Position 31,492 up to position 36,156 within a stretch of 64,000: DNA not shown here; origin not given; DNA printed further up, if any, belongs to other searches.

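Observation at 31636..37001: ElbD/ElbE-like ether-lipid (fatty alcohol / alkylglycerol) module: a 1457-aa FAR-ligase-ACP-AGPAT megaenzyme plus epimerase-family reductase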

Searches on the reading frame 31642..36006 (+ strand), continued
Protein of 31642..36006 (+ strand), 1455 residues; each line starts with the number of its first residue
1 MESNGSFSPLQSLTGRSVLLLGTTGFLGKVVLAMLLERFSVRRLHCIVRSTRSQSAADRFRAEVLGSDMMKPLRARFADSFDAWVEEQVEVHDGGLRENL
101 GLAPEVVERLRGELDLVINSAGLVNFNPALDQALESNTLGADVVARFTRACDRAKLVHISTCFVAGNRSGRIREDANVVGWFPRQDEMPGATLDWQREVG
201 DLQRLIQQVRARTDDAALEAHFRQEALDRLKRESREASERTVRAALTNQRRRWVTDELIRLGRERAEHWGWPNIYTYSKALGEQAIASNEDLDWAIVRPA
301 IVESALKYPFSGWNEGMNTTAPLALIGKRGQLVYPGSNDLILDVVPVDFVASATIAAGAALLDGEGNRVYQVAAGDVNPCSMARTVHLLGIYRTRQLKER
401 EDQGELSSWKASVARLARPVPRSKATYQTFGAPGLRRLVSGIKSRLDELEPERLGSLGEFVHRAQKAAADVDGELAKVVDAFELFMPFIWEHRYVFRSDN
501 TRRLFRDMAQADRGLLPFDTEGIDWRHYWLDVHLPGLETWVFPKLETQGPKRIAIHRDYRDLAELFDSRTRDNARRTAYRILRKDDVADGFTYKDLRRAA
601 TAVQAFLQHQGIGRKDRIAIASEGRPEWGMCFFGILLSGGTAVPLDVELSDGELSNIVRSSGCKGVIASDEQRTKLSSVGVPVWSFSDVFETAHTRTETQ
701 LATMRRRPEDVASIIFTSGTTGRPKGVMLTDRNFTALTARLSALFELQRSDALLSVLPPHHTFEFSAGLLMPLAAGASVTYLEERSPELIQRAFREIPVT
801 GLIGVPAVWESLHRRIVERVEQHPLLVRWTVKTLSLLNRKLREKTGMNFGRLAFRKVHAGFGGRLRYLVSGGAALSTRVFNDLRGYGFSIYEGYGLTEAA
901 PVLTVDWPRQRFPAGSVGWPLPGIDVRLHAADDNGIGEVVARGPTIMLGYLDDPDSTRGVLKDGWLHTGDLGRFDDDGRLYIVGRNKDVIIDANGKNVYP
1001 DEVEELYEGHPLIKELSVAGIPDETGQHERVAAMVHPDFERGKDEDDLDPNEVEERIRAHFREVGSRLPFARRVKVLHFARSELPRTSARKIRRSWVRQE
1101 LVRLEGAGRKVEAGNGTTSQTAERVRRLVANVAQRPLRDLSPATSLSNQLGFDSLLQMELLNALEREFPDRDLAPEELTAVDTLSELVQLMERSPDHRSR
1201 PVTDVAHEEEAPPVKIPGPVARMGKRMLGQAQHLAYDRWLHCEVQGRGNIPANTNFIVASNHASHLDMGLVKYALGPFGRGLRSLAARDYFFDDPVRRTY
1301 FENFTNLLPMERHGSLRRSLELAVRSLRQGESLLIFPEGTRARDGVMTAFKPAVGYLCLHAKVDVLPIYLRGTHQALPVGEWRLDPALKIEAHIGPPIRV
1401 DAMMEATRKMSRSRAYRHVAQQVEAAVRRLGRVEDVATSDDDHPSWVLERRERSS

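Call 15: find_homologous_proteins(query=window:31642-36006:+, max_evalue=1e-20)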
Query window:31642-36006:+ (1455 aa): 1527 proteins with E <= 1e-20 among 8000 candidates; the best 120 are listed.
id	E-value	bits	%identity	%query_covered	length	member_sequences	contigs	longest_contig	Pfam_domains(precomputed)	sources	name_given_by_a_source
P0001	0.0e+0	3298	100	100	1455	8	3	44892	PF00550.32,PF03015.25,PF00501.35,PF13193.13,PF07993.19,PF01553.27,PF01370.28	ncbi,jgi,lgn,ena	-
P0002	0.0e+0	2112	65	99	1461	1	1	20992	PF00550.32,PF03015.25,PF00501.35,PF07993.19,PF01553.27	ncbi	-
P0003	0.0e+0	2105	65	97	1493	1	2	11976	PF00550.32,PF03015.25,PF00501.35,PF07993.19,PF01553.27,PF01370.28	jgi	-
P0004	0.0e+0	2094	63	99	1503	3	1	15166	PF00550.32,PF03015.25,PF00501.35,PF13193.13,PF07993.19,PF01553.27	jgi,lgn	jgi:long-chain acyl-CoA synthetase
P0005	0.0e+0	2089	66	98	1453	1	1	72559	PF00550.32,PF03015.25,PF00501.35,PF13193.13,PF07993.19,PF01553.27,PF01370.28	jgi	jgi:long-chain acyl-CoA synthetase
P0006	0.0e+0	2075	63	99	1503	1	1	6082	PF00550.32,PF03015.25,PF00501.35,PF13193.13,PF07993.19,PF01553.27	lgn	-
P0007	0.0e+0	2073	65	98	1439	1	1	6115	PF00550.32,PF03015.25,PF00501.35,PF13193.13,PF07993.19,PF01553.27,PF01370.28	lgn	-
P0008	0.0e+0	2043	63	98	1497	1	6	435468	PF00550.32,PF03015.25,PF00501.35,PF13193.13,PF07993.19,PF01553.27,PF01370.28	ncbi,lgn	ncbi:MAG: AMP-binding protein [Myxococcota bacterium]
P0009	0.0e+0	2012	61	98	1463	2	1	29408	PF03015.25,PF00501.35,PF13193.13,PF07993.19,PF01553.27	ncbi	-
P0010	0.0e+0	2005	63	98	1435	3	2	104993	PF00550.32,PF03015.25,PF00501.35,PF13193.13,PF07993.19,PF01553.27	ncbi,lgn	ncbi:MAG: AMP-binding protein [Myxococcota bacterium]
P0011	0.0e+0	2001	63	98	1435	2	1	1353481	PF00550.32,PF03015.25,PF00501.35,PF13193.13,PF07993.19,PF01553.27,PF01370.28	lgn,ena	-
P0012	0.0e+0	1991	62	100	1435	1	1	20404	PF00550.32,PF03015.25,PF00501.35,PF13193.13,PF07993.19,PF01553.27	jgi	-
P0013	0.0e+0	1969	61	98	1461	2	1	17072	PF00550.32,PF03015.25,PF00501.35,PF13193.13,PF07993.19,PF01553.27,PF01370.28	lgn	-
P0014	0.0e+0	1963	60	100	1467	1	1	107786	PF00550.32,PF03015.25,PF00501.35,PF13193.13,PF07993.19,PF01553.27,PF01370.28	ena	-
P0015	0.0e+0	1957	60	98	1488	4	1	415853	PF00550.32,PF03015.25,PF00501.35,PF13193.13,PF07993.19,PF01553.27,PF01370.28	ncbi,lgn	ncbi:MAG: AMP-binding protein [Deltaproteobacteria bacterium]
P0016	0.0e+0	1956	60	98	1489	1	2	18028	PF00550.32,PF03015.25,PF00501.35,PF13193.13,PF07993.19,PF01553.27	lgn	-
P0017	0.0e+0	1956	60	98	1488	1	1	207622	PF00550.32,PF03015.25,PF00501.35,PF13193.13,PF07993.19,PF01553.27,PF01370.28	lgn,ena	-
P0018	0.0e+0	1956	60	98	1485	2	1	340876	PF00550.32,PF03015.25,PF00501.35,PF13193.13,PF07993.19,PF01553.27,PF01370.28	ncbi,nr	ncbi:MAG: AMP-binding protein [Deltaproteobacteria bacterium]|nr:AMP-binding protein [Deltaproteobac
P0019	0.0e+0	1954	60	98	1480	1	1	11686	PF00550.32,PF03015.25,PF00501.35,PF13193.13,PF07993.19,PF01553.27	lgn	-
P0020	0.0e+0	1951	60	98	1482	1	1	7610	PF00550.32,PF03015.25,PF00501.35,PF13193.13,PF07993.19,PF01553.27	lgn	-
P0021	0.0e+0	1933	60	98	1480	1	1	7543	PF00550.32,PF03015.25,PF00501.35,PF13193.13,PF07993.19,PF01553.27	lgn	-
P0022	0.0e+0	1930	59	99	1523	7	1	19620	PF00550.32,PF03015.25,PF00501.35,PF13193.13,PF07993.19,PF01553.27,PF01370.28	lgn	-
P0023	0.0e+0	1925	59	98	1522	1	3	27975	PF03015.25,PF00501.35,PF13193.13,PF07993.19,PF01553.27,PF01370.28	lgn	-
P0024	0.0e+0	1922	59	98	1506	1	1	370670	PF00550.32,PF03015.25,PF00501.35,PF13193.13,PF07993.19,PF01553.27,PF01370.28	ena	-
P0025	0.0e+0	1921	59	99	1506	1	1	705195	PF03015.25,PF00501.35,PF13193.13,PF07993.19,PF01553.27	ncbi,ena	-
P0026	0.0e+0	1920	59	98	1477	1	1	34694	PF03015.25,PF00501.35,PF13193.13,PF07993.19,PF01553.27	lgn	-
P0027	0.0e+0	1905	59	98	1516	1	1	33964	PF00550.32,PF03015.25,PF00501.35,PF13193.13,PF07993.19,PF01553.27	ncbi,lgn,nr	ncbi:AMP-binding protein [Myxococcota bacterium]|nr:AMP-binding protein [Myxococcota bacterium]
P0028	0.0e+0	1903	59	98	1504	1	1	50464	PF00550.32,PF03015.25,PF00501.35,PF13193.13,PF07993.19,PF01553.27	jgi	jgi:long-chain acyl-CoA synthetase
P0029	0.0e+0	1902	59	98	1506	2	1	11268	PF03015.25,PF00501.35,PF13193.13,PF07993.19,PF01553.27,PF01370.28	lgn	-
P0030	0.0e+0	1899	59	98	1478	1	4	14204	PF00550.32,PF00501.35,PF13193.13,PF07993.19,PF01553.27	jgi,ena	-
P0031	0.0e+0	1899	59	99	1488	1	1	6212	PF00550.32,PF03015.25,PF00501.35,PF13193.13,PF07993.19,PF01553.27,PF01370.28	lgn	-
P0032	0.0e+0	1898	59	98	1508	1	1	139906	PF00550.32,PF03015.25,PF00501.35,PF13193.13,PF07993.19,PF01553.27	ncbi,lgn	-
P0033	0.0e+0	1895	58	98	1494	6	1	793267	PF00550.32,PF03015.25,PF00501.35,PF13193.13,PF07993.19,PF01553.27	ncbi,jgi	jgi:long-chain acyl-CoA synthetase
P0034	0.0e+0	1892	59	99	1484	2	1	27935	PF00550.32,PF03015.25,PF00501.35,PF13193.13,PF07993.19,PF01553.27,PF01370.28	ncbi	-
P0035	0.0e+0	1891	57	99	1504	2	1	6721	PF00550.32,PF03015.25,PF00501.35,PF13193.13,PF07993.19,PF01553.27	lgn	-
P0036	0.0e+0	1885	59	97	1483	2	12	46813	PF00550.32,PF03015.25,PF00501.35,PF13193.13,PF07993.19,PF01553.27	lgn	-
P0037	0.0e+0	1884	58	99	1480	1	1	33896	PF00550.32,PF03015.25,PF00501.35,PF13193.13,PF07993.19,PF01553.27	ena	-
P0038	0.0e+0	1884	60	98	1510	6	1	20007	PF00550.32,PF03015.25,PF00501.35,PF13193.13,PF07993.19,PF01553.27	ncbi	-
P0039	0.0e+0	1883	58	99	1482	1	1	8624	PF00550.32,PF03015.25,PF00501.35,PF13193.13,PF07993.19,PF01553.27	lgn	-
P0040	0.0e+0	1878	59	98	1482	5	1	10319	PF00550.32,PF03015.25,PF00501.35,PF13193.13,PF07993.19,PF01553.27,PF01370.28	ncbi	-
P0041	0.0e+0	1878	58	99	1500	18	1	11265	PF00550.32,PF03015.25,PF00501.35,PF13193.13,PF07993.19,PF01553.27,PF01370.28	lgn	-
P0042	0.0e+0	1876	58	100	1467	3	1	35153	PF00550.32,PF03015.25,PF00501.35,PF13193.13,PF07993.19,PF01553.27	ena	-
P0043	0.0e+0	1875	58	98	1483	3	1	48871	PF00550.32,PF03015.25,PF00501.35,PF13193.13,PF07993.19,PF01553.27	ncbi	-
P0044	0.0e+0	1872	58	98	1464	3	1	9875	PF00550.32,PF03015.25,PF00501.35,PF13193.13,PF07993.19,PF01553.27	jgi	-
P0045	0.0e+0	1869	58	98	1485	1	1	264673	PF00550.32,PF03015.25,PF00501.35,PF13193.13,PF07993.19,PF01553.27,PF01370.28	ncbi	ncbi:MAG: AMP-binding protein [Myxococcota bacterium]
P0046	0.0e+0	1862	58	98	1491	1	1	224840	PF00550.32,PF03015.25,PF00501.35,PF13193.13,PF07993.19,PF01553.27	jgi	jgi:long-chain acyl-CoA synthetase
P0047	0.0e+0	1857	58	98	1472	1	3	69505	PF00550.32,PF03015.25,PF00501.35,PF13193.13,PF07993.19,PF01553.27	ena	-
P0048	0.0e+0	1846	58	100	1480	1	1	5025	PF00550.32,PF03015.25,PF00501.35,PF13193.13,PF07993.19,PF01553.27,PF01370.28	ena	-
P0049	0.0e+0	1846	58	98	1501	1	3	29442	PF04321.24,PF03015.25,PF00501.35,PF13193.13,PF07993.19,PF01553.27,PF01370.28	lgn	-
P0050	0.0e+0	1843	57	98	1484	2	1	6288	PF00550.32,PF03015.25,PF00501.35,PF13193.13,PF07993.19,PF01553.27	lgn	-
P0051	0.0e+0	1842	58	99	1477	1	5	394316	PF04321.24,PF03015.25,PF00501.35,PF07993.19,PF01553.27,PF01370.28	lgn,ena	-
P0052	0.0e+0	1841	58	99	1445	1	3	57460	PF00550.32,PF03015.25,PF00501.35,PF13193.13,PF07993.19,PF01553.27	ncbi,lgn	-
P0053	0.0e+0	1833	57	99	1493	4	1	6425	PF03015.25,PF00501.35,PF13193.13,PF07993.19,PF01553.27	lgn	-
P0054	0.0e+0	1833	58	98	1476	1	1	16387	PF00550.32,PF03015.25,PF00501.35,PF13193.13,PF07993.19,PF01553.27,PF01370.28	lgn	-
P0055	0.0e+0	1828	56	98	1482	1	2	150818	PF00550.32,PF03015.25,PF00501.35,PF07993.19,PF01553.27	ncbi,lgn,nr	ncbi:MAG: AMP-binding protein [Deltaproteobacteria bacterium]|nr:AMP-binding protein [Deltaproteobac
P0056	0.0e+0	1824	56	98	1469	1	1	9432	PF00550.32,PF03015.25,PF00501.35,PF13193.13,PF07993.19,PF01553.27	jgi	jgi:long-chain acyl-CoA synthetase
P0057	0.0e+0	1816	57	98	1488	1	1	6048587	PF04321.24,PF00550.32,PF03015.25,PF00501.35,PF13193.13,PF07993.19,PF01553.27,PF01370.28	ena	-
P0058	0.0e+0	1814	57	98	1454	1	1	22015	PF03015.25,PF00501.35,PF13193.13,PF07993.19,PF01553.27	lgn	-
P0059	0.0e+0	1808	58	98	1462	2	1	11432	PF04321.24,PF00550.32,PF03015.25,PF00501.35,PF13193.13,PF07993.19,PF01553.27,PF01370.28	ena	-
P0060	0.0e+0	1800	56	98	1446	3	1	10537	PF00550.32,PF03015.25,PF00501.35,PF13193.13,PF07993.19,PF01553.27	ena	-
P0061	0.0e+0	1791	56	98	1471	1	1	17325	PF00550.32,PF03015.25,PF00501.35,PF13193.13,PF07993.19,PF01553.27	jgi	jgi:long-chain acyl-CoA synthetase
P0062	0.0e+0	1779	55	100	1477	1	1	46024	PF04321.24,PF00550.32,PF03015.25,PF00501.35,PF07993.19,PF01553.27,PF01370.28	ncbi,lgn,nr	ncbi:MAG: AMP-binding protein [Myxococcales bacterium]|nr:AMP-binding protein [Myxococcales bacteriu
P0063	0.0e+0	1771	57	98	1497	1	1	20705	PF04321.24,PF00550.32,PF03015.25,PF00501.35,PF13193.13,PF07993.19,PF01553.27,PF01370.28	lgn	-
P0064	0.0e+0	1767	57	98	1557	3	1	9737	PF00550.32,PF03015.25,PF00501.35,PF13193.13,PF07993.19,PF01553.27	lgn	-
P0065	0.0e+0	1764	56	97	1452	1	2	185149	PF00550.32,PF03015.25,PF00501.35,PF13193.13,PF07993.19,PF01553.27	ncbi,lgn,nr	ncbi:MAG: AMP-binding protein [Deltaproteobacteria bacterium]|nr:AMP-binding protein [Deltaproteobac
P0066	0.0e+0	1729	53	98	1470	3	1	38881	PF00550.32,PF03015.25,PF00501.35,PF13193.13,PF07993.19,PF01553.27,PF01370.28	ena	-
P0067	0.0e+0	1609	58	86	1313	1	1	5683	PF00550.32,PF03015.25,PF00501.35,PF13193.13,PF07993.19,PF01553.27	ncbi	ncbi:MAG: AMP-binding protein [Myxococcota bacterium]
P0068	0.0e+0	1580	60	81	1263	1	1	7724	PF03015.25,PF00501.35,PF13193.13,PF07993.19,PF01370.28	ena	-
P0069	0.0e+0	1532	55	85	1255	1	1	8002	PF00550.32,PF03015.25,PF00501.35,PF13193.13,PF07993.19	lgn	-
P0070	0.0e+0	1365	47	98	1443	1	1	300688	PF03015.25,PF00501.35,PF07993.19,PF01553.27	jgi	jgi:long-chain acyl-CoA synthetase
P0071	0.0e+0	1313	45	98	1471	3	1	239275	PF00550.32,PF03015.25,PF00501.35,PF13193.13,PF07993.19,PF01553.27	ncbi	-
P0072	0.0e+0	1300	45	98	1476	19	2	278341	PF00550.32,PF01073.26,PF03015.25,PF00501.35,PF23562.3,PF13193.13,PF07993.19,PF01553.27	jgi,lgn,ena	-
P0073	0.0e+0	1297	45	97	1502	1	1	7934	PF00550.32,PF03015.25,PF00501.35,PF13193.13,PF07993.19,PF01553.27,PF01370.28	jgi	jgi:long-chain acyl-CoA synthetase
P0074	0.0e+0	1297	45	98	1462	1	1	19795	PF00550.32,PF03015.25,PF00501.35,PF13193.13,PF07993.19,PF01553.27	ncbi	ncbi:MAG: AMP-binding protein [Acidobacteriota bacterium]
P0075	0.0e+0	1296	45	99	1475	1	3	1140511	PF00550.32,PF03015.25,PF00501.35,PF23562.3,PF13193.13,PF07993.19,PF01553.27,PF01370.28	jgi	jgi:long-chain acyl-CoA synthetase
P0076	0.0e+0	1293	44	98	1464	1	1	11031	PF00550.32,PF03015.25,PF00501.35,PF13193.13,PF07993.19,PF01553.27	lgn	-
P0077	0.0e+0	1292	44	98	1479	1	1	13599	PF00550.32,PF03015.25,PF00501.35,PF13193.13,PF07993.19,PF01553.27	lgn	-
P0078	0.0e+0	1291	45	98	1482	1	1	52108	PF00550.32,PF03015.25,PF00501.35,PF07993.19,PF01553.27,PF01370.28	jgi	jgi:long-chain acyl-CoA synthetase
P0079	0.0e+0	1291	45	99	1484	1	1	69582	PF04321.24,PF00550.32,PF03015.25,PF00501.35,PF13193.13,PF07993.19,PF01553.27,PF01370.28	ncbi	-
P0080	0.0e+0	1287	44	97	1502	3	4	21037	PF04321.24,PF00550.32,PF01073.26,PF03015.25,PF00501.35,PF13193.13,PF07993.19,PF01553.27,PF01370.28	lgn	-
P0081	0.0e+0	1286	44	98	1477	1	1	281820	PF00550.32,PF01073.26,PF03015.25,PF00501.35,PF13193.13,PF07993.19,PF01553.27,PF01370.28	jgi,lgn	jgi:long-chain acyl-CoA synthetase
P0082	0.0e+0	1285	44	99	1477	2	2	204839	PF00550.32,PF03015.25,PF00501.35,PF13193.13,PF07993.19,PF01553.27,PF01370.28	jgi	jgi:long-chain acyl-CoA synthetase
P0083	0.0e+0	1284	44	98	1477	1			PF00550.32,PF01073.26,PF03015.25,PF00501.35,PF23562.3,PF13193.13,PF07993.19,PF01553.27,PF01370.28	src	-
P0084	0.0e+0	1284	44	97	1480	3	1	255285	PF00550.32,PF01073.26,PF03015.25,PF00501.35,PF13193.13,PF07993.19,PF01553.27,PF01370.28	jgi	jgi:long-chain acyl-CoA synthetase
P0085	0.0e+0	1284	44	98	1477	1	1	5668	PF00550.32,PF01073.26,PF03015.25,PF00501.35,PF13193.13,PF07993.19,PF01553.27,PF01370.28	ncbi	-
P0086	0.0e+0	1282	44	99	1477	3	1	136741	PF00550.32,PF03015.25,PF00501.35,PF13193.13,PF07993.19,PF01553.27,PF01370.28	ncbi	ncbi:MAG TPA: AMP-binding protein [Pyrinomonadaceae bacterium]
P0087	0.0e+0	1282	43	99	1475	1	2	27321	PF00550.32,PF03015.25,PF00501.35,PF23562.3,PF13193.13,PF07993.19,PF01553.27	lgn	-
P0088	0.0e+0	1282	44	100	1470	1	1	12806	PF00550.32,PF03015.25,PF00501.35,PF13193.13,PF07993.19,PF01553.27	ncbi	ncbi:MAG TPA: AMP-binding protein [Pyrinomonadaceae bacterium]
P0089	0.0e+0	1282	44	98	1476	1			PF00550.32,PF03015.25,PF00501.35,PF23562.3,PF13193.13,PF07993.19,PF01553.27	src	-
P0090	0.0e+0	1281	45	98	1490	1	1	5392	PF00550.32,PF03015.25,PF00501.35,PF23562.3,PF13193.13,PF07993.19,PF01553.27,PF01370.28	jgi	jgi:long-chain acyl-CoA synthetase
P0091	0.0e+0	1280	45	97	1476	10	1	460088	PF00550.32,PF01073.26,PF03015.25,PF00501.35,PF13193.13,PF07993.19,PF01553.27,PF01370.28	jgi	jgi:long-chain acyl-CoA synthetase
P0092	0.0e+0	1279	44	100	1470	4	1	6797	PF00550.32,PF03015.25,PF00501.35,PF13193.13,PF07993.19,PF01553.27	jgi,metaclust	metaclust:\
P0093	0.0e+0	1278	44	97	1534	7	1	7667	PF00550.32,PF03015.25,PF00501.35,PF13193.13,PF07993.19,PF01553.27,PF01370.28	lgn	-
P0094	0.0e+0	1277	45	98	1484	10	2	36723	PF00550.32,PF03015.25,PF00501.35,PF13193.13,PF07993.19,PF01553.27,PF01370.28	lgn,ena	-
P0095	0.0e+0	1277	45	98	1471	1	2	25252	PF00550.32,PF03015.25,PF00501.35,PF13193.13,PF07993.19,PF01553.27,PF01370.28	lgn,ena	-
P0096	0.0e+0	1277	44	98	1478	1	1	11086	PF00550.32,PF03015.25,PF00501.35,PF13193.13,PF07993.19,PF01553.27,PF01370.28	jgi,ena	jgi:long-chain acyl-CoA synthetase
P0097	0.0e+0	1276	44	97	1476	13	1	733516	PF00550.32,PF01073.26,PF03015.25,PF00501.35,PF23562.3,PF13193.13,PF07993.19,PF01553.27,PF01370.28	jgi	jgi:long-chain acyl-CoA synthetase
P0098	0.0e+0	1276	44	99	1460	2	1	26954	PF00550.32,PF03015.25,PF00501.35,PF23562.3,PF13193.13,PF07993.19,PF01553.27,PF01370.28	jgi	jgi:long-chain acyl-CoA synthetase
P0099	0.0e+0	1275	44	98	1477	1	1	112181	PF00550.32,PF01073.26,PF03015.25,PF00501.35,PF13193.13,PF07993.19,PF01553.27,PF01370.28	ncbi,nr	ncbi:MAG: long-chain acyl-CoA synthetase [Acidobacteriota bacterium]|nr:long-chain acyl-CoA syntheta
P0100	0.0e+0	1274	44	100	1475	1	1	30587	PF00550.32,PF03015.25,PF00501.35,PF23562.3,PF13193.13,PF07993.19,PF01553.27,PF01370.28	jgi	jgi:long-chain acyl-CoA synthetase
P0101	0.0e+0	1274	45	98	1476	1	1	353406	PF00550.32,PF01073.26,PF03015.25,PF00501.35,PF23562.3,PF13193.13,PF07993.19,PF01553.27,PF01370.28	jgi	jgi:long-chain acyl-CoA synthetase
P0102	0.0e+0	1274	43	100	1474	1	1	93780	PF00550.32,PF03015.25,PF00501.35,PF23562.3,PF13193.13,PF07993.19,PF01553.27,PF01370.28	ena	-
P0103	0.0e+0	1274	44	98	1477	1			PF00550.32,PF03015.25,PF00501.35,PF13193.13,PF07993.19,PF01553.27,PF01370.28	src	-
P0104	0.0e+0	1274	45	98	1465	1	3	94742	PF04321.24,PF00550.32,PF03015.25,PF00501.35,PF13193.13,PF07993.19,PF01553.27,PF01370.28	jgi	jgi:long-chain acyl-CoA synthetase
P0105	0.0e+0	1273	44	100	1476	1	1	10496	PF00550.32,PF03015.25,PF00501.35,PF23562.3,PF13193.13,PF07993.19,PF01553.27,PF01370.28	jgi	jgi:long-chain acyl-CoA synthetase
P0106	0.0e+0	1273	44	98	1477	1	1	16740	PF00550.32,PF01073.26,PF03015.25,PF00501.35,PF13193.13,PF07993.19,PF01553.27,PF01370.28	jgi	jgi:long-chain acyl-CoA synthetase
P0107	0.0e+0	1273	46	98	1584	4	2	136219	PF04321.24,PF00550.32,PF03015.25,PF00501.35,PF23562.3,PF13193.13,PF07993.19,PF01553.27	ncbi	-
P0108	0.0e+0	1272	44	98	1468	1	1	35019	PF00550.32,PF03015.25,PF00501.35,PF13193.13,PF07993.19,PF01553.27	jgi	jgi:long-chain acyl-CoA synthetase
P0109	0.0e+0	1272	44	98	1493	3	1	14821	PF00550.32,PF03015.25,PF00501.35,PF13193.13,PF07993.19,PF01553.27,PF01370.28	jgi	jgi:long-chain acyl-CoA synthetase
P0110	0.0e+0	1271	43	100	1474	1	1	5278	PF00550.32,PF01073.26,PF03015.25,PF00501.35,PF23562.3,PF13193.13,PF07993.19,PF01553.27,PF01370.28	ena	-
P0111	0.0e+0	1270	44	99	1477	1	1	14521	PF00550.32,PF03015.25,PF00501.35,PF23562.3,PF13193.13,PF07993.19,PF01553.27,PF01370.28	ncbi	ncbi:MAG TPA: AMP-binding protein [Pyrinomonadaceae bacterium]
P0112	0.0e+0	1270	44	98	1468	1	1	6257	PF00550.32,PF03015.25,PF00501.35,PF13193.13,PF07993.19,PF01553.27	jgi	jgi:long-chain acyl-CoA synthetase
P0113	0.0e+0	1270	44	98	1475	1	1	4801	PF00550.32,PF03015.25,PF00501.35,PF13193.13,PF07993.19,PF01553.27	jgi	jgi:long-chain acyl-CoA synthetase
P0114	0.0e+0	1269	43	98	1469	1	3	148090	PF00550.32,PF03015.25,PF00501.35,PF13193.13,PF07993.19,PF01553.27,PF01370.28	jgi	jgi:long-chain acyl-CoA synthetase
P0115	0.0e+0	1269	43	100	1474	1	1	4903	PF00550.32,PF01073.26,PF03015.25,PF00501.35,PF23562.3,PF13193.13,PF07993.19,PF01553.27,PF01370.28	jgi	jgi:long-chain acyl-CoA synthetase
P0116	0.0e+0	1268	44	98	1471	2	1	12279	PF00550.32,PF03015.25,PF00501.35,PF23562.3,PF13193.13,PF07993.19,PF01553.27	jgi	jgi:long-chain acyl-CoA synthetase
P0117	0.0e+0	1268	43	98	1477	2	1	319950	PF00550.32,PF01073.26,PF03015.25,PF00501.35,PF13193.13,PF07993.19,PF01553.27,PF01370.28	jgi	jgi:long-chain acyl-CoA synthetase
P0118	0.0e+0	1268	44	99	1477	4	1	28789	PF00550.32,PF01073.26,PF03015.25,PF00501.35,PF13193.13,PF07993.19,PF01553.27,PF01370.28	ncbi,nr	ncbi:MAG TPA: AMP-binding protein [Pyrinomonadaceae bacterium]|nr:AMP-binding protein [Pyrinomonadac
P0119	0.0e+0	1268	44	98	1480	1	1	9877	PF00550.32,PF01073.26,PF03015.25,PF00501.35,PF13193.13,PF07993.19,PF01553.27,PF01370.28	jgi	jgi:long-chain acyl-CoA synthetase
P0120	0.0e+0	1267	44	100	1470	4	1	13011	PF00550.32,PF01073.26,PF03015.25,PF00501.35,PF13193.13,PF07993.19,PF01553.27,PF01370.28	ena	-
